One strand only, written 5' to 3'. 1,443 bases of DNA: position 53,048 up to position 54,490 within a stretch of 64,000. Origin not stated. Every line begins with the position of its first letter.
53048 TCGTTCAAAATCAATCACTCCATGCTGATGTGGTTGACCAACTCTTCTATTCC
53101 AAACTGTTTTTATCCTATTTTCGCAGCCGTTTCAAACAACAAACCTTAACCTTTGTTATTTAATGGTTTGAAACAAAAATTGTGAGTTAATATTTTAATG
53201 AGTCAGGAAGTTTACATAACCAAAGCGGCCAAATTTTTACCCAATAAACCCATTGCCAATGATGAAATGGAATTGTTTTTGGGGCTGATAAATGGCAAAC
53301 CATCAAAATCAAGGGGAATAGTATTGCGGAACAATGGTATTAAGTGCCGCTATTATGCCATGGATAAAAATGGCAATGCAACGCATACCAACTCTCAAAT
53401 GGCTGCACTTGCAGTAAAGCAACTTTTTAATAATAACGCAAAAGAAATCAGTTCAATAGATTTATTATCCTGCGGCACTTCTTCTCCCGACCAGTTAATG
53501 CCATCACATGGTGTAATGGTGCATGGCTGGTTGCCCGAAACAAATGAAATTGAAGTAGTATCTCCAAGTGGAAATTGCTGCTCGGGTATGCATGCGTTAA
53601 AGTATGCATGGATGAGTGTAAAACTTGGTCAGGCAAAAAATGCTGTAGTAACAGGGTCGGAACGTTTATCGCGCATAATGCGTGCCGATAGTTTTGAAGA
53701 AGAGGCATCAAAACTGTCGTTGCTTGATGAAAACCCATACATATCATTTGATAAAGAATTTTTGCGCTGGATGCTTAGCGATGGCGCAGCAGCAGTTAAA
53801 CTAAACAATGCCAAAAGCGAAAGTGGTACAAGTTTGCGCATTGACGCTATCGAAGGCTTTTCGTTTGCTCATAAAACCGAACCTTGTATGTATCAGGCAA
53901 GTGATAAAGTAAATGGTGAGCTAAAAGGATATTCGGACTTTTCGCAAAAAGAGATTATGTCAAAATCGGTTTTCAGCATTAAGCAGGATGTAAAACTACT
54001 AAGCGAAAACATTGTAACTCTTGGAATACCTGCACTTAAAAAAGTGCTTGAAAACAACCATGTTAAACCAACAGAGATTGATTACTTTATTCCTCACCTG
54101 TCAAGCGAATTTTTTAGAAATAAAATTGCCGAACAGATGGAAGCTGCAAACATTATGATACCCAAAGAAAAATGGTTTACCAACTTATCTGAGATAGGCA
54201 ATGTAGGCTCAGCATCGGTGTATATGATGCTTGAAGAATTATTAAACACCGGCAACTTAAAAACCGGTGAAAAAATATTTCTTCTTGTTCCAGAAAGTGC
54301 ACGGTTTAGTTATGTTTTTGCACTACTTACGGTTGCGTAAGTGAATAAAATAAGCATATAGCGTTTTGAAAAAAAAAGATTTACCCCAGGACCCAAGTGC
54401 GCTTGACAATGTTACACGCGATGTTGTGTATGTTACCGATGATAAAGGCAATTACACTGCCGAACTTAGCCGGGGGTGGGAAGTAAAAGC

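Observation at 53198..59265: Self-contained 7-gene dialkylresorcinol-type lipid cassette next to tmRNA, outside any aryl-polyene/flexirubin cluster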

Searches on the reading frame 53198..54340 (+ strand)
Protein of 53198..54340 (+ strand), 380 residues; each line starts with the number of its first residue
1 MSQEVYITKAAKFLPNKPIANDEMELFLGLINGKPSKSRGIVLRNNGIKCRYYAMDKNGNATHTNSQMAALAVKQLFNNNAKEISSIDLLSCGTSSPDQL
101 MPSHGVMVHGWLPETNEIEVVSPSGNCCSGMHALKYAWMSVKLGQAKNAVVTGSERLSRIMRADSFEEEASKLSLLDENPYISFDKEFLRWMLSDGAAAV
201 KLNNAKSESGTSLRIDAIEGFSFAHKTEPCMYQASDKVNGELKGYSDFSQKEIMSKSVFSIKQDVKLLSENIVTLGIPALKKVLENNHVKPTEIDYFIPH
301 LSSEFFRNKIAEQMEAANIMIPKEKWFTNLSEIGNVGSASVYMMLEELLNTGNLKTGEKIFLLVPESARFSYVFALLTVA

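Call 4: search_protein_families(library=pfam, proteins=[window:53198-54340:+], max_evalue=0.01)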
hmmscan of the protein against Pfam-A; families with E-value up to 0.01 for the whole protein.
window:53198-54340:+ (380 aa): 4 families
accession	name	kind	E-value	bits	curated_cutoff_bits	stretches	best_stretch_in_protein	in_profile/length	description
PF08541.16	ACP_syn_III_C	-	4.5e-13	49.6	26.6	1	284-363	1-75/90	3-Oxoacyl-[acyl-carrier-protein (ACP)] synthase III C terminal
PF00108.29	Thiolase_N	-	3.3e-07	30.4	26.4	1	102-165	62-123/260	Thiolase, N-terminal domain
PF08545.16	ACP_syn_III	-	1e-05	25.7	24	1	126-161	6-41/80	3-Oxoacyl-[acyl-carrier-protein (ACP)] synthase III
PF00109.32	ketoacyl-synt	-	0.00094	19.3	20.8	1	121-204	168-248/252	Beta-ketoacyl synthase, N-terminal domain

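Call 5: search_protein_families(library=ncbifam, proteins=[window:53198-54340:+], max_evalue=0.01)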
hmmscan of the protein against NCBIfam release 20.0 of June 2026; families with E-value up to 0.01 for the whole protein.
window:53198-54340:+ (380 aa): 21 families
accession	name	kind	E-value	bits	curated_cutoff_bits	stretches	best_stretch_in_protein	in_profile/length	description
NF053539.1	resorcinol_DarB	exception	9e-179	594.4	550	1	4-379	2-376/377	dialkylresorcinol biosynthesis protein DarB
NF005293.2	PRK06816.1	subfamily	8.8e-166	551.6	450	1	5-379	1-377/378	StlD/DarB family beta-ketosynthase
NF006829.0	PRK09352.1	subfamily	1.4e-27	96.5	249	2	3-161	3-148/322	beta-ketoacyl-ACP synthase 3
TIGR00747.1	fabH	subfamily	6.9e-25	87.8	292.1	2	193-372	157-315/322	beta-ketoacyl-ACP synthase III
NF004623.0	PRK05963.1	equivalog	4.2e-20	72.3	437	2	13-162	14-149/328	beta-ketoacyl-ACP synthase III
NF005541.0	PRK07204.1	equivalog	1.4e-17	64.1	402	2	1-157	1-145/329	beta-ketoacyl-ACP synthase III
NF006720.0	PRK09258.1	equivalog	2.5e-17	63.2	285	1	4-363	5-323/338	3-oxoacyl-ACP synthase III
TIGR01930.1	AcCoA-C-Actrans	subfamily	1.6e-08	33.9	240.55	1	63-172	19-128/385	acetyl-CoA C-acyltransferase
TIGR01835.1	HMG-CoA-S_prok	equivalog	5.7e-08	31.9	360.35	1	67-155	51-137/382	hydroxymethylglutaryl-CoA synthase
NF003274.0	PRK04262.1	equivalog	7.3e-07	28.5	244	1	278-363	213-293/347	hydroxymethylglutaryl-CoA synthase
TIGR03150.1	fabF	equivalog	2.6e-06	26.4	493.75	1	123-205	157-241/407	beta-ketoacyl-ACP synthase II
NF009519.0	PRK12880.1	equivalog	7.2e-06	25.5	436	0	47-161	47-155/353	beta-ketoacyl-ACP synthase III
NF004618.0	PRK05952.1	equivalog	3e-05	23.1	455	0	119-226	139-243/384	beta-ketoacyl-ACP synthase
NF005589.0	PRK07314.1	subfamily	7.2e-05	21.7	387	1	122-205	159-244/413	beta-ketoacyl-ACP synthase II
NF005033.0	PRK06445.1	equivalog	9.6e-05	21.7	511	1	66-204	34-169/395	acetyl-CoA C-acetyltransferase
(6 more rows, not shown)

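Call 11: find_related_loci(query=window:53198-54340:+, collection=genome_contigs, flank=10000)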
Query window:53198-54340:+ (380 aa) in genome_contigs; peptide patterns used: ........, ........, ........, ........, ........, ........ (x = any residue, [..] = any of these).
75 stretches matched a pattern; 32 encode a relative of the query (tblastn E <= 1e-3); 32 distinct loci.
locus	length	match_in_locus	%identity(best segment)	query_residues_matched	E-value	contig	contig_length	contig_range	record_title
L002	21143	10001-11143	68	1-380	0e+0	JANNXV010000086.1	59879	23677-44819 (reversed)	MAG: Bacteroidota bacterium isolate VAR_34_metabat_144 VAR_34_k141_1717980, whole genome shotgun sequence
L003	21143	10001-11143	68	1-380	0e+0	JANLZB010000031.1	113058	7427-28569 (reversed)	MAG: Bacteroidota bacterium isolate OTE_14_metabat.108 OTE_14_k141_1810569, whole genome shotgun sequence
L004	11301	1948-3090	67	1-380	1e-180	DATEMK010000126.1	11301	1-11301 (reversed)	MAG TPA_asm: Bacteroidia bacterium isolate SMAG_U8940 k141_2691631, whole genome shotgun sequence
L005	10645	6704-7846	68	1-380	1e-179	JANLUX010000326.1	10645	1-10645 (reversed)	MAG: Bacteroidota bacterium isolate OTE_21_metabat_266 OTE_21_k141_2137540, whole genome shotgun sequence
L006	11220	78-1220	66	1-380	9e-179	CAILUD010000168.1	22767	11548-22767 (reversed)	MAG: uncultured Bacteroidetes bacterium isolate Loclat_bin-05662 genome assembly, contig: bin-05662:168/233, whole genom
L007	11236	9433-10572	68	1-380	2e-178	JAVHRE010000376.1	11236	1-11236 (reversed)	MAG: Bacteroidales bacterium isolate WB02no9_31_15 NODE_5537_length_11236_cov_10.109650, whole genome shotgun sequence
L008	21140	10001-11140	67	1-380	9e-178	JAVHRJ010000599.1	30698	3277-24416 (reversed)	MAG: Bacteroidales bacterium isolate WB02no9_30_11 NODE_850_length_30698_cov_7.133505, whole genome shotgun sequence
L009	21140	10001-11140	66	1-380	3e-176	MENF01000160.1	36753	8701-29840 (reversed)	MAG: Bacteroidetes bacterium GWA2_32_17 gwa2_scaffold_4334, whole genome shotgun sequence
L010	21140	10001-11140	64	1-379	1e-170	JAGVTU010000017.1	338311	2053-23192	MAG: Bacteroidetes bacterium isolate WAS_Bin_1 WAS_Bin_1_scaffold_1, whole genome shotgun sequence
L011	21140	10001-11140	64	1-379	2e-170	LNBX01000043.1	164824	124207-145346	MAG: Bacteroidetes bacterium OLB10 UZ10_BCD003CONTIG000043, whole genome shotgun sequence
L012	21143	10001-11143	63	1-380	2e-169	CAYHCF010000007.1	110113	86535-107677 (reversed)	MAG TPA_asm: uncultured Chitinophaga sp. isolate ERP119702_co1_220 genome assembly, contig: NODE_96_length_110113_cov_99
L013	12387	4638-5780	62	1-380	9e-170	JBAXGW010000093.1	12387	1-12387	MAG: Bacteroidota bacterium isolate ELA307 MAG307_93, whole genome shotgun sequence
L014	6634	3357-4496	63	1-379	3e-170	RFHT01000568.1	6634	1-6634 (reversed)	MAG: Bacteroidetes bacterium isolate J057 k99_833800, whole genome shotgun sequence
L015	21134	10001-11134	63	4-380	1e-166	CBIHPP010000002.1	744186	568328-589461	MAG TPA_asm: uncultured Niastella sp. isolate SRR18156212_binner123_Refined_3 genome assembly, contig: ERZ27336872.6, wh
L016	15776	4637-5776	62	1-379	3e-165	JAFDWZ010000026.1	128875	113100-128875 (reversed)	MAG: Bacteroidetes bacterium isolate SZAS-1 BACT-AMP-1__26__length-128875, whole genome shotgun sequence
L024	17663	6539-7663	53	5-379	6e-131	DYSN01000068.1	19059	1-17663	MAG TPA_asm: Draconibacterium orientale isolate SulCav_PC08_3_9_41_16 SulCav_PC08-3_2044_length_19059_cov_8.476584, whol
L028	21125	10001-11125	49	4-379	6e-123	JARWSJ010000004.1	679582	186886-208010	Chitinophagaceae bacterium 26-R-25 NODE_4_length_679582_cov_204.673413, whole genome shotgun sequence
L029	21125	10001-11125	49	4-379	6e-123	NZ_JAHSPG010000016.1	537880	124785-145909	Pinibacter aurantiacus strain MAH-26 platanus_K_17_124_16, whole genome shotgun sequence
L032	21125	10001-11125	50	4-379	6e-117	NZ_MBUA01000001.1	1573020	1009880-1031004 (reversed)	Flavihumibacter stibioxidans strain YS-17 YS-17_scaffold1, whole genome shotgun sequence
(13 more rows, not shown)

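Call 17: search_protein_families(library=ncbifam, proteins=[L003:9096-9995:+, L003:8587-9096:+, L003:7284-8519:+, L029:8942-9862:+, L029:8486-8848:+, L015:8464-9063:+, L015:6743-8446:+, L012:9186-9842:+, L012:8044-8991:+, L009:7210-8298:+], max_evalue=0.001)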
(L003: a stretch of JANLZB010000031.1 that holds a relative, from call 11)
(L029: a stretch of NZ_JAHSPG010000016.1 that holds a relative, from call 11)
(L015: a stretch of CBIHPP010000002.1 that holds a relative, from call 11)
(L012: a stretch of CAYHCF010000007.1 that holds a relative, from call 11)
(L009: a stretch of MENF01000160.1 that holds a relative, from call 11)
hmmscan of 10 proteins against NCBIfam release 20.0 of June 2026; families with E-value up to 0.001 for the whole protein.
L003:9096-9995:+ (299 aa): 0 families

L003:8587-9096:+ (169 aa): 0 families

L003:7284-8519:+ (411 aa): 66 families (the best 25 are shown)
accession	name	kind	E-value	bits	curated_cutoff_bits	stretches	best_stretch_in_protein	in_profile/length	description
NF033113.0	halo_ClmS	equivalog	1.1e-46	159.5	900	1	7-328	4-328/570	chloramphenicol-biosynthetic FADH2-dependent halogenase CmlS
TIGR02032.1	GG-red-SF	subfamily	5.1e-34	118.3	158.8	1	7-318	2-295/297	geranylgeranyl reductase family protein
NF038171.1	maturase_LodB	equivalog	5.4e-32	111.3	400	1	7-354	1-345/361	lysine-epsilon-oxidase maturase LodB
NF049967.1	QhpG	equivalog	5.1e-29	101.4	240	1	8-325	1-291/423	flavin-dependent monooxygenase QhpG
NF041080.1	DGGGPL_reductase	equivalog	6.8e-17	61.5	580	1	6-354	2-354/447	digeranylgeranylglycerophospholipid reductase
NF038174.1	maturase_GoxB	equivalog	1.7e-16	60.2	400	1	7-354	2-343/358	glycine oxidase maturase GoxB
NF033145.1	rif_monoox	equivalog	7.3e-14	51.5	800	1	6-182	1-170/472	rifampin monooxygenase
TIGR02023.1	BchP-ChlP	subfamily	5.1e-13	48.8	343.3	2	102-355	88-337/388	geranylgeranyl diphosphate reductase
NF041160.1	DGGPL_Thplmales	equivalog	6.3e-13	48.4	780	1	4-329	2-319/396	digeranylgeranylglycerophospholipid reductase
NF045655.1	MkRedMenJ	equivalog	6.9e-13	48.3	700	1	4-324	3-320/406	menaquinone reductase MenJ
NF004829.0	PRK06183.1-3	subfamily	2.3e-12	46.5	390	1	3-163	6-172/520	bifunctional 3-(3-hydroxy-phenyl)propionate/3-hydroxycinnamic acid hydroxylase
NF004832.0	PRK06184.1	subfamily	1.5e-11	43.8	476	1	3-165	4-170/506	hypothetical protein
TIGR01988.1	Ubi-OHases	subfamily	6e-11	41.8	224.65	1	7-306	1-298/387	ubiquinone biosynthesis hydroxylase, UbiH/UbiF/VisC/COQ6 family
NF006092.0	PRK08244.1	equivalog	1.4e-10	40.4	644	1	5-170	2-163/494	monooxygenase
NF041385.1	Dggglyphlred_Halo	equivalog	2e-10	39.8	700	1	3-40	2-39/405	digeranylgeranylglycerophospholipid reductase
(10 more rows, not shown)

L029:8942-9862:+ (306 aa): 0 families

L029:8486-8848:+ (120 aa): 0 families

L015:8464-9063:+ (199 aa): 0 families

L015:6743-8446:+ (567 aa): 72 families (the best 25 are shown)
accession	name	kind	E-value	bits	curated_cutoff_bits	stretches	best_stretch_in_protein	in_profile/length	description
TIGR02730.1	carot_isom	equivalog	5.9e-37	127.6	586.9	1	10-502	1-476/493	carotenoid isomerase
TIGR02734.1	crtI_fam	subfamily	9.7e-28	97.1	238.1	2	13-207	2-184/504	phytoene desaturase family protein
TIGR02733.1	desat_CrtD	equivalog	4.6e-23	81.7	549.7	2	11-137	3-134/492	C-3',4' desaturase CrtD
NF045689.1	BCarotKetCrtO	equivalog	1.2e-20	73.6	1000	2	364-520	389-541/563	beta-carotene ketolase CrtO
NF058655.1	CrtID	equivalog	6.3e-17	61.6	640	1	12-64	1-53/478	bifunctional phytoene desaturase/3,4-desaturase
NF042421.1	hydcarot_desat_CrtD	equivalog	1.7e-16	59.8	500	1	13-514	5-483/487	1-hydroxycarotenoid 3,4-desaturase CrtD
NF045637.1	carotdesatCrtDProt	equivalog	1.3e-14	53.6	580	1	12-204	1-186/485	1-hydroxycarotenoid 3,4-desaturase CrtD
NF005548.0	PRK07208.1-4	equivalog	6.4e-12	44.8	389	1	11-106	5-99/488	hypothetical protein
NF005560.0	PRK07233.1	equivalog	1.5e-11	43.8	252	1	11-63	2-54/435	hypothetical protein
NF005547.0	PRK07208.1-3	equivalog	2.8e-09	36.3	380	1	10-104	5-98/465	hypothetical protein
NF005545.0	PRK07208.1-1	equivalog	4.7e-09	35.1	451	1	8-104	6-101/504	hypothetical protein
TIGR03467.1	HpnE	equivalog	5.6e-09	35.8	283.05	1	13-89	2-78/430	hydroxysqualene dehydroxylase HpnE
NF006130.0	PRK08274.1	equivalog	2.9e-08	33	369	1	7-43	3-39/467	FAD-dependent tricarballylate dehydrogenase TcuA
NF053556.1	prodigi_MAP_PigB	equivalog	5.7e-08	31.6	850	1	5-83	150-226/659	prodigiosin MAP biosynthesis oxidoreductase PigB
NF009409.0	PRK12770.1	subfamily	2.8e-07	29.9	343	1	9-49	18-58/360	putative glutamate synthase subunit beta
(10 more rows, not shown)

L012:9186-9842:+ (218 aa): 0 families

L012:8044-8991:+ (315 aa): 0 families

L009:7210-8298:+ (362 aa): 7 families
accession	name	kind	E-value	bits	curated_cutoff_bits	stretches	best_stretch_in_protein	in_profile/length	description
NF006958.0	PRK09435.1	equivalog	5.2e-143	476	329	1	41-361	6-326/333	methylmalonyl Co-A mutase-associated GTPase MeaB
TIGR00750.1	lao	equivalog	1e-98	330.2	240.75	1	55-360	1-299/300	methylmalonyl Co-A mutase-associated GTPase MeaB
NF045497.1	IsobCoAmut_IcmF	equivalog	6.1e-27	93.8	1500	1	44-301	141-401/1076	fused isobutyryl-CoA mutase/GTPase IcmF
NF008955.0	PRK12297.1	equivalog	1.7e-05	24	406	1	219-328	264-359/429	GTPase ObgE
NF006746.0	PRK09270.1-5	subfamily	0.00052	19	250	0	76-129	7-58/210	nucleoside/nucleotide kinase family protein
TIGR03594.1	GTPase_EngA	equivalog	0.00064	18.9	306.7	0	232-301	288-352/432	ribosome biogenesis GTPase Der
TIGR00101.1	ureG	equivalog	0.00095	19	204.2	0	93-129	2-37/199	urease accessory protein UreG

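Call 18: search_protein_families(library=pfam, proteins=[L003:9096-9995:+, L003:8587-9096:+, L029:8942-9862:+, L029:8486-8848:+, L015:8464-9063:+, L012:9186-9842:+, L012:8044-8991:+, L032:9023-9952:+, L010:9089-9997:+, L010:8620-9096:+], max_evalue=0.01)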
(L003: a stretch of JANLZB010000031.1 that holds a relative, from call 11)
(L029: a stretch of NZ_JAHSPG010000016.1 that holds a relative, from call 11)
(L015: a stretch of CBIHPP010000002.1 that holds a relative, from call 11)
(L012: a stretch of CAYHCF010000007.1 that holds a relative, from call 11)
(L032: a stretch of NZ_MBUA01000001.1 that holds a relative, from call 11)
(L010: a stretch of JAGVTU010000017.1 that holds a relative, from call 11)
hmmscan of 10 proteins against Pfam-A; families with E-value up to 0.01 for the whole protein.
L003:9096-9995:+ (299 aa): 0 families

L003:8587-9096:+ (169 aa): 1 family
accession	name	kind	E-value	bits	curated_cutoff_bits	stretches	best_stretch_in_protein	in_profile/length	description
PF11240.13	DUF3042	-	0.0042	17.3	25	1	64-91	18-45/54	Protein of unknown function (DUF3042)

L029:8942-9862:+ (306 aa): 0 families

L029:8486-8848:+ (120 aa): 1 family
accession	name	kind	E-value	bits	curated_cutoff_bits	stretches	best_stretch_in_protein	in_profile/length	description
PF17032.10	Zn_ribbon_15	-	5.2e-06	27.6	28.9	1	30-72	2-45/73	zinc-ribbon family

L015:8464-9063:+ (199 aa): 0 families

L012:9186-9842:+ (218 aa): 0 families

L012:8044-8991:+ (315 aa): 0 families

L032:9023-9952:+ (309 aa): 0 families

L010:9089-9997:+ (302 aa): 0 families

L010:8620-9096:+ (158 aa): 0 families

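Call 52: find_encoding_contigs(protein=window:53198-54340:+, flank=10000, max_places=4)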
Protein window:53198-54340:+ (380 aa): no gene with exactly this product is on record in the collection.

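Call 53: list_cluster_members(proteins=[window:53198-54340:+, P0033, window:54763-55776:+, window:58078-59265:+, P0034, window:55777-56517:+, window:59294-59620:-, window:48895-49707:+])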
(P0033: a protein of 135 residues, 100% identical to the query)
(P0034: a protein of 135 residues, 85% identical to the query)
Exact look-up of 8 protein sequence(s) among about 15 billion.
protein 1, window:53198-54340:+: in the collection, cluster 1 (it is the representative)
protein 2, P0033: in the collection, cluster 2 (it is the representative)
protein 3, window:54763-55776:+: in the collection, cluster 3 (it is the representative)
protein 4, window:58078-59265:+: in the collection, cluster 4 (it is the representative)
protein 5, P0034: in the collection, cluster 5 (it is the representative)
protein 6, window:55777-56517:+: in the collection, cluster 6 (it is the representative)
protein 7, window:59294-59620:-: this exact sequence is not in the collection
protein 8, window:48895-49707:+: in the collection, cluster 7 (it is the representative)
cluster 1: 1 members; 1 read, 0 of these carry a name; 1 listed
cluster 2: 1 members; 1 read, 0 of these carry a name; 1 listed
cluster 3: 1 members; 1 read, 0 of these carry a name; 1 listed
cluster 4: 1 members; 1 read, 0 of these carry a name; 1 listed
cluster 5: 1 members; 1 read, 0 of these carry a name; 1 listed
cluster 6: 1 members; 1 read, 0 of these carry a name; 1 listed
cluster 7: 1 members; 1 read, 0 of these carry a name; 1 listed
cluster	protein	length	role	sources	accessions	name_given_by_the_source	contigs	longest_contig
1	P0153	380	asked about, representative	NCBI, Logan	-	-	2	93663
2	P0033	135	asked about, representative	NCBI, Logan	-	-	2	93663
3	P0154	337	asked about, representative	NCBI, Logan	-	-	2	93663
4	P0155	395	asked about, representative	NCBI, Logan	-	-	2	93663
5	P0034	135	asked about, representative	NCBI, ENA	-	-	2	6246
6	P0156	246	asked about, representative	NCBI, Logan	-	-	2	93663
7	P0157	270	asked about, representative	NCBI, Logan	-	-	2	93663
